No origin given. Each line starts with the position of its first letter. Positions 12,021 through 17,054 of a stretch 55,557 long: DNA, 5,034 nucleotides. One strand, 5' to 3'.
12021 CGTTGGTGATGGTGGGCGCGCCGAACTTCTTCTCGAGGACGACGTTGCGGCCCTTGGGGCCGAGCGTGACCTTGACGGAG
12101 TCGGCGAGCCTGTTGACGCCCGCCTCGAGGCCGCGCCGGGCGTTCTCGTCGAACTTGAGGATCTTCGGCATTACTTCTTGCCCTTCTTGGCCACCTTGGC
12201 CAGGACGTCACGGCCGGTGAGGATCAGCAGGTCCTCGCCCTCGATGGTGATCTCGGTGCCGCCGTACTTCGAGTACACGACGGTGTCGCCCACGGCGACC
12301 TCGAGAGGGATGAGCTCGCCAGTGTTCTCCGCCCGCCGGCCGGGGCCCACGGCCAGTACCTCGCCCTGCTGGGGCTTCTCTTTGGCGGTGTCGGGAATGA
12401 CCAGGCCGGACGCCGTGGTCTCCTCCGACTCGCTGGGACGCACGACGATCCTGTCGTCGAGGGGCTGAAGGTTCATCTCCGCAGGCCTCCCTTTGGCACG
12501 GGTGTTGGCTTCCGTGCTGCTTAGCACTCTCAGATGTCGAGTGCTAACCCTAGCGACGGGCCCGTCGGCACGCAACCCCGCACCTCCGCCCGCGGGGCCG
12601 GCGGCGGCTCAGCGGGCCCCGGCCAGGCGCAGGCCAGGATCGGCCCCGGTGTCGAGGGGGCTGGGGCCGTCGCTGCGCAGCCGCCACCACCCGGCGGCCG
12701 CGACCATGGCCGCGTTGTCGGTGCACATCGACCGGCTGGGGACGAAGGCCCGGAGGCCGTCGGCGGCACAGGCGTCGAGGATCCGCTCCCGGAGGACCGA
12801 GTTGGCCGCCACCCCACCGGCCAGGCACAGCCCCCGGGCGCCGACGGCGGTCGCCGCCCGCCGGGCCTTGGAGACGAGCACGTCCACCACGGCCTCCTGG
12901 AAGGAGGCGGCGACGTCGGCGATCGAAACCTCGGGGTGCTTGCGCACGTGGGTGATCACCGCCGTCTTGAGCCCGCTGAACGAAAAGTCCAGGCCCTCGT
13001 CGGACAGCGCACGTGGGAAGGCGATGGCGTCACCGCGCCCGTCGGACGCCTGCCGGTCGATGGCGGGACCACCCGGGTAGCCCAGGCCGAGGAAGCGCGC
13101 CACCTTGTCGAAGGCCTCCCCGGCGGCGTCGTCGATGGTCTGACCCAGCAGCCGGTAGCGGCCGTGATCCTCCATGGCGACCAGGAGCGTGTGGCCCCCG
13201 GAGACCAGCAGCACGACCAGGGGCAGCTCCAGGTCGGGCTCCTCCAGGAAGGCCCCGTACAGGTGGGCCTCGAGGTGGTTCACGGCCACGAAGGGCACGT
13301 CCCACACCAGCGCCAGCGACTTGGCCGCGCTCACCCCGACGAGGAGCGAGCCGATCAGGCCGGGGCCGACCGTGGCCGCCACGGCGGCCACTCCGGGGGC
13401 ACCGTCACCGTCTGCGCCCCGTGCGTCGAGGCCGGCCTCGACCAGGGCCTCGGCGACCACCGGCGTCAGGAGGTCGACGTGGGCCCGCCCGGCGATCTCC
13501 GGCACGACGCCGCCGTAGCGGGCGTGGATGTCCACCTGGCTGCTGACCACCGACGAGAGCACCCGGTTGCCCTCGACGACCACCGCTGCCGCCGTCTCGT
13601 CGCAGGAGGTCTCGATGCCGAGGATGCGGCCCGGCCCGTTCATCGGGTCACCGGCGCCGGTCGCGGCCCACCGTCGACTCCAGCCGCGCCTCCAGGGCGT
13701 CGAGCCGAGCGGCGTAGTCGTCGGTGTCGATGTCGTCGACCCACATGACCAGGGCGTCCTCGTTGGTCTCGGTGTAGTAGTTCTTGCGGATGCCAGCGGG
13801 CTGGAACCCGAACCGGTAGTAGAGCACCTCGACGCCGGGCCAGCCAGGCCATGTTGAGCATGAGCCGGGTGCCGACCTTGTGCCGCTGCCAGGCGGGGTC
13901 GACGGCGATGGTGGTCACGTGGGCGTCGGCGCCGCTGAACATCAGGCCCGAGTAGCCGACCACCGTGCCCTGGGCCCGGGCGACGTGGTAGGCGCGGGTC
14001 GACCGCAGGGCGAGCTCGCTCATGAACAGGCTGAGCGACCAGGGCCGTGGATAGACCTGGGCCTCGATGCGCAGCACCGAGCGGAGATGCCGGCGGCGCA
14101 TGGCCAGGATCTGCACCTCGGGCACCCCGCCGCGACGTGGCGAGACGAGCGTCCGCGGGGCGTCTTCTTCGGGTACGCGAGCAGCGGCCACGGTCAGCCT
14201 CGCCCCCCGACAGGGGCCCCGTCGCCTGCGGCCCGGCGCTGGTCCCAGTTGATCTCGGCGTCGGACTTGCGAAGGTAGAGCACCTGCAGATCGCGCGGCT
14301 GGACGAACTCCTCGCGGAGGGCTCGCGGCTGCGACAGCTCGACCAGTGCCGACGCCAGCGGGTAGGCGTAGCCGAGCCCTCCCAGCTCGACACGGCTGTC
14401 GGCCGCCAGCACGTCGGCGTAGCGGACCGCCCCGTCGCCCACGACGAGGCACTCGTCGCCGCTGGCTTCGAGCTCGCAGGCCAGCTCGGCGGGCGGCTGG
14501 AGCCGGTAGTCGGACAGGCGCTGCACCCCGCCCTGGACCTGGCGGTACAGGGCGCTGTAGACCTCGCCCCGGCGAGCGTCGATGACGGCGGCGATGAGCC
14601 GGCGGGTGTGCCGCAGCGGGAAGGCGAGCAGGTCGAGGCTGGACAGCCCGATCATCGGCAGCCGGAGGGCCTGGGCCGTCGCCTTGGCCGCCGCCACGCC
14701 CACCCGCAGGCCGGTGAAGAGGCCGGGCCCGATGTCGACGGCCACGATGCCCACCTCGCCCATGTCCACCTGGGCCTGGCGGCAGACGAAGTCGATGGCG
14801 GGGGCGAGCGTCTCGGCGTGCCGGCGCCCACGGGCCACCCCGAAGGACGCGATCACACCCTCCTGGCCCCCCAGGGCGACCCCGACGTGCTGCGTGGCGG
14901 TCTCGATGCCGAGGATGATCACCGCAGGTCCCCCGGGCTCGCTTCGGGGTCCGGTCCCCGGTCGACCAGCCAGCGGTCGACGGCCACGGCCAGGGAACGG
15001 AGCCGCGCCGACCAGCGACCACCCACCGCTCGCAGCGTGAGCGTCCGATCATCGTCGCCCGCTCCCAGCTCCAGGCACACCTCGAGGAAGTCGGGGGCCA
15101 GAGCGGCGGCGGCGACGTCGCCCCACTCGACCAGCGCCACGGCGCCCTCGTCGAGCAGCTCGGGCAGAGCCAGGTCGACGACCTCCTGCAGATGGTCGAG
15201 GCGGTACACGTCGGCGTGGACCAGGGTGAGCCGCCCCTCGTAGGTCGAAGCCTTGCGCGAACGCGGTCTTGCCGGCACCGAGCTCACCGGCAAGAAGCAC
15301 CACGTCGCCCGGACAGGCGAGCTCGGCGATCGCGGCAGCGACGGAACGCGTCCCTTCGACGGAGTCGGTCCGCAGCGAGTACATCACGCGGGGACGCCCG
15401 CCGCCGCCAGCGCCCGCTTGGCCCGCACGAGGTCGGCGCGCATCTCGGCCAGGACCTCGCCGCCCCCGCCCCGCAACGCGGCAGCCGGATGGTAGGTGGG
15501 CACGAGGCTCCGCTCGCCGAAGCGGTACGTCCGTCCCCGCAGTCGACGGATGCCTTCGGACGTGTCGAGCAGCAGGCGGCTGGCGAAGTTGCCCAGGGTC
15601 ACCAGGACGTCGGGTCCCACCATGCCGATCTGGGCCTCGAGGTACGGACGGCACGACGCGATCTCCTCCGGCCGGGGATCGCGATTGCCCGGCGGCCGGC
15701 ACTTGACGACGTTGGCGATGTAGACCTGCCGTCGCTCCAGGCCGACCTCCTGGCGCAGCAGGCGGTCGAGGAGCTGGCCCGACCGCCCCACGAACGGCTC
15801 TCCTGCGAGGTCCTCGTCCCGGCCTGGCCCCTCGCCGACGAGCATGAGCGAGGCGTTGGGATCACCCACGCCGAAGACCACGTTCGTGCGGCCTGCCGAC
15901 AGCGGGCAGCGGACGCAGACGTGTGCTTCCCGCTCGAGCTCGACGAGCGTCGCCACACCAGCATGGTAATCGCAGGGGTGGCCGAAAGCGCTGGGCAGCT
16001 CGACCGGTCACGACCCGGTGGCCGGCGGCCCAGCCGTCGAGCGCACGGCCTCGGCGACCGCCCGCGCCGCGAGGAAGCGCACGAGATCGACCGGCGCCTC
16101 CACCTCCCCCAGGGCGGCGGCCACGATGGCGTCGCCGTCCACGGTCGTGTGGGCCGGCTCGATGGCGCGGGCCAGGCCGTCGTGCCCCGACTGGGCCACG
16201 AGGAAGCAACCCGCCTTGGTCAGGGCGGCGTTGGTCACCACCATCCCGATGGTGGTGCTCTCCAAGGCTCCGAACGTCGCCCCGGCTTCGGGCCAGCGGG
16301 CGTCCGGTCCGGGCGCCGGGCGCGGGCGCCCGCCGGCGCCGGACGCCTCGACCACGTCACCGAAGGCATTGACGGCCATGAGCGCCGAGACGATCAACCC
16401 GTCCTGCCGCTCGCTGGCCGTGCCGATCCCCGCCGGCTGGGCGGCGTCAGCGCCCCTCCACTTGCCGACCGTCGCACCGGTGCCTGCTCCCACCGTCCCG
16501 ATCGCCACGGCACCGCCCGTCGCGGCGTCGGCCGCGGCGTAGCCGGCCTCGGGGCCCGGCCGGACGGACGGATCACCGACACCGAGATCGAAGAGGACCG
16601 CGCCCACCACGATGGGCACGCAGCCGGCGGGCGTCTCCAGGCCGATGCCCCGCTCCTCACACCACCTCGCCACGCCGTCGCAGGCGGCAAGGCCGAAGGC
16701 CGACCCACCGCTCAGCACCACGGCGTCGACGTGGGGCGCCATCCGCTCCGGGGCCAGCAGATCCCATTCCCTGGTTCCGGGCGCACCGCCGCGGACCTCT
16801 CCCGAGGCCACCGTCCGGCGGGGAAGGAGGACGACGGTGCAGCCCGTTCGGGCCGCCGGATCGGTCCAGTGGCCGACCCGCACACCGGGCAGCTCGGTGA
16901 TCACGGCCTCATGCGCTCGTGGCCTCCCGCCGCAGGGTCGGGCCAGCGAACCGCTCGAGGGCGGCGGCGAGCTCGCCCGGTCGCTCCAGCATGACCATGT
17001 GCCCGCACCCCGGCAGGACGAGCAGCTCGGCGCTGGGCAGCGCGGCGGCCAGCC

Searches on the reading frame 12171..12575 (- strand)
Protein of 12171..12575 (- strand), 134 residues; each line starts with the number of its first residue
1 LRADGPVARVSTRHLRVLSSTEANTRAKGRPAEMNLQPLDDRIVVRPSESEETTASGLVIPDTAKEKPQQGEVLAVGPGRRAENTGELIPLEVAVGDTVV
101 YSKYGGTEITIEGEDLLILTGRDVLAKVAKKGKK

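Call 44: search_protein_families(library=pfam, proteins=[window:12171-12575:-])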
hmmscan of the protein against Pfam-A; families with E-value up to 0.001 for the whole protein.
window:12171-12575:- (134 aa): 1 family
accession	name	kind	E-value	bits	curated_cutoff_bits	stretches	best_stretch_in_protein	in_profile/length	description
PF00166.26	Cpn10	-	1.1e-31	109.1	21.1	1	35-128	1-93/93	Chaperonin 10 Kd subunit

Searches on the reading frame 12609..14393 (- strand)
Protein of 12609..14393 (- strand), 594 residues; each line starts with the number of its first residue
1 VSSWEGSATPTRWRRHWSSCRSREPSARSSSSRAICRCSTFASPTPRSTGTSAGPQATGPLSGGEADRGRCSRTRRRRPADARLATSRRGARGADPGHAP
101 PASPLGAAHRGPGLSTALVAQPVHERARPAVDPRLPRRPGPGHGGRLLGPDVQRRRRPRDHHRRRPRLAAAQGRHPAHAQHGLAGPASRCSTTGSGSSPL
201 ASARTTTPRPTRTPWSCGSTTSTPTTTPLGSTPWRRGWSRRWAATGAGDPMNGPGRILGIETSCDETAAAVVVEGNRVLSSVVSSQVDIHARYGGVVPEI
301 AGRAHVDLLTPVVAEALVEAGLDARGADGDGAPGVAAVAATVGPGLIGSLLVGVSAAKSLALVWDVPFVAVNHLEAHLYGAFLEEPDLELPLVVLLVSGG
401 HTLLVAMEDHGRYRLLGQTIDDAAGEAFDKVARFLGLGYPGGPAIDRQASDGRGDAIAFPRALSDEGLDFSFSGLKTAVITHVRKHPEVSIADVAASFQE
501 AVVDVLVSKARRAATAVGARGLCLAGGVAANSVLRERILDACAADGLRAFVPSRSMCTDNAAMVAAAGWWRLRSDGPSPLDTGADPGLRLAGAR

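Call 44: search_protein_families(library=pfam, proteins=[window:12609-14393:-])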
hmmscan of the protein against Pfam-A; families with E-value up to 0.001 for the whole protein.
window:12609-14393:- (594 aa): 3 families
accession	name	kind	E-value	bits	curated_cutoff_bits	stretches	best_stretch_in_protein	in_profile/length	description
PF00814.31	TsaD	-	1.4e-91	307.3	24.8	1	278-565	2-263/264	tRNA N6-adenosine threonylcarbamoyltransferase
PF22521.2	HypF_C_2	-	7.7e-10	39.4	27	1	424-560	96-235/241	Carbamoyltransferase, Kae1-like Domain, second subdomain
PF02543.21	Carbam_trans_N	-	1.2e-06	28.6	24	1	488-540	274-322/346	Carbamoyltransferase N-terminus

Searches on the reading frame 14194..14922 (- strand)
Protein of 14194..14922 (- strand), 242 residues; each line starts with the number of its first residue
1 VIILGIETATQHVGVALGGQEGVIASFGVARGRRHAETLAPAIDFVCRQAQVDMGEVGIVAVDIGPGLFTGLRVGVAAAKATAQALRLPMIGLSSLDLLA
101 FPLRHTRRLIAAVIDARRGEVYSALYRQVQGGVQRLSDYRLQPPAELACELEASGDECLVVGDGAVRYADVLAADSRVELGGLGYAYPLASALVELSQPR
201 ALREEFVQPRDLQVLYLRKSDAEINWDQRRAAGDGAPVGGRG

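Call 44: search_protein_families(library=pfam, proteins=[window:14194-14922:-])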
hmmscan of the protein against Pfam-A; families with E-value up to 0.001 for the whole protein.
window:14194-14922:- (242 aa): 1 family
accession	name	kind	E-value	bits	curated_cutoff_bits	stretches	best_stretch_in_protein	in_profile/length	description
PF00814.31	TsaD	-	7.8e-25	88.5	24.8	1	33-148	27-148/264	tRNA N6-adenosine threonylcarbamoyltransferase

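Call 50: find_encoding_contigs(protein=window:14197-14922:-, flank=6000, max_places=6)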
Protein seq(242 aa) (242 aa): 8 contigs read that carry it; 6 places shown.
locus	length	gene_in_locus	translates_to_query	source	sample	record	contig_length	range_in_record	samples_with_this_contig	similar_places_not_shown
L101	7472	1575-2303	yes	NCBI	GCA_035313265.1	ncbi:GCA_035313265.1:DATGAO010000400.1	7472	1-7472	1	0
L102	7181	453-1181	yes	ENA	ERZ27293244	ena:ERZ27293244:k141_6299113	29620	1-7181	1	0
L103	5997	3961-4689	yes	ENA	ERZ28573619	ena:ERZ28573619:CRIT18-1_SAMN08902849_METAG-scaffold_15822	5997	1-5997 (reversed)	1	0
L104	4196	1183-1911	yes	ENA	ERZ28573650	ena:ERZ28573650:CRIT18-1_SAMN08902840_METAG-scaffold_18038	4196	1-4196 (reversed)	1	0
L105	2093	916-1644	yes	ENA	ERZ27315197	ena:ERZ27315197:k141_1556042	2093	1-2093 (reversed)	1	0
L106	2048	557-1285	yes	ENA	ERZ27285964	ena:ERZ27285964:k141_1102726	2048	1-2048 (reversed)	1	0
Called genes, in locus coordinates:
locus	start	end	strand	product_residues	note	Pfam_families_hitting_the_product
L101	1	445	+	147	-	PF03576:Peptidase_S58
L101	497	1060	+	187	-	PF03167:UDG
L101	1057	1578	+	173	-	PF02367:TsaE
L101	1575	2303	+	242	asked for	PF00814:TsaD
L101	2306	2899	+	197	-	PF00583:Acetyltransf_1, PF13673:Acetyltransf_10, PF13508:Acetyltransf_7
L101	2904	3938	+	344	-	PF00814:TsaD, PF22521:HypF_C_2, PF02543:Carbam_trans_N (weak)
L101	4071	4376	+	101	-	PF00166:Cpn10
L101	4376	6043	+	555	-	-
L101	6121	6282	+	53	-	-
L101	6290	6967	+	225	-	PF00293:NUDIX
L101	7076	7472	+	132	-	PF00478:IMPDH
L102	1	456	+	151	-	?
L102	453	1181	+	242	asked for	PF00814:TsaD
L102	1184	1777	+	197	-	PF00583:Acetyltransf_1, PF13673:Acetyltransf_10, PF13508:Acetyltransf_7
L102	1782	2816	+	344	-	PF00814:TsaD, PF22521:HypF_C_2, PF02543:Carbam_trans_N (weak)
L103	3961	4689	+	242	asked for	PF00814:TsaD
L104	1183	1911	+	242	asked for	PF00814:TsaD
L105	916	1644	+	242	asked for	PF00814:TsaD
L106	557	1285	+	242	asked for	PF00814:TsaD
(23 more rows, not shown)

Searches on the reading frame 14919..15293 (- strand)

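Call 47: search_protein_families(library=pfam, proteins=[window:14919-15293:-])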
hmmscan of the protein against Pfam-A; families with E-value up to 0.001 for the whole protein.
window:14919-15293:- (124 aa): 1 family
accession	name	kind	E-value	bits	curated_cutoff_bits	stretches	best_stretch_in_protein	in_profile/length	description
PF02367.23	TsaE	-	1.7e-09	38.1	26.6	1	17-75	61-119/128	Threonylcarbamoyl adenosine biosynthesis protein TsaE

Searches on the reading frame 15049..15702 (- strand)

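Call 47: search_protein_families(library=pfam, proteins=[window:15049-15702:-])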
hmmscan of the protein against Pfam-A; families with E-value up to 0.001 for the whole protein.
window:15049-15702:- (217 aa): 1 family
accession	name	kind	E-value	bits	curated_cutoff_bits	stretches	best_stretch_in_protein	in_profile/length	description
PF02367.23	TsaE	-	3.5e-07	30.7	26.6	1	113-152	2-41/128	Threonylcarbamoyl adenosine biosynthesis protein TsaE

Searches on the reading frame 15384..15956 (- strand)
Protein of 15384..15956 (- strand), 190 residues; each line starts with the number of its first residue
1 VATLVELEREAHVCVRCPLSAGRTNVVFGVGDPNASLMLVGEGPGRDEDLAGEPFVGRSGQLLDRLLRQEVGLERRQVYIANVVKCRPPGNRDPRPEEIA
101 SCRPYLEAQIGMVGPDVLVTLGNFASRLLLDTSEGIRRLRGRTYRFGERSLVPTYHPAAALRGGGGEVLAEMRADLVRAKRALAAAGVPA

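Call 44: search_protein_families(library=pfam, proteins=[window:15384-15956:-])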
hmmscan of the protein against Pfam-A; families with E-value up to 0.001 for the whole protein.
window:15384-15956:- (190 aa): 1 family
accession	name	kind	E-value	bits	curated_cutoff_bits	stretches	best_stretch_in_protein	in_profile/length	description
PF03167.25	UDG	-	3.1e-36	125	24.3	1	28-164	1-125/141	Uracil DNA glycosylase superfamily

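Call 49: find_encoding_contigs(protein=window:15387-15956:-, flank=6000, max_places=6)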
Protein seq(190 aa) (190 aa): no gene with exactly this product is on record in the collection.

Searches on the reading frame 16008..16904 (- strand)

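Call 47: search_protein_families(library=pfam, proteins=[window:16008-16904:-])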
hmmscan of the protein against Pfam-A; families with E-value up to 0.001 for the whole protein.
window:16008-16904:- (298 aa): 1 family
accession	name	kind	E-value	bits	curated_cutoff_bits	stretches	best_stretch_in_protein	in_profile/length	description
PF03576.19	Peptidase_S58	-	5e-35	121.9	23.9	1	2-285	3-276/307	Peptidase family S58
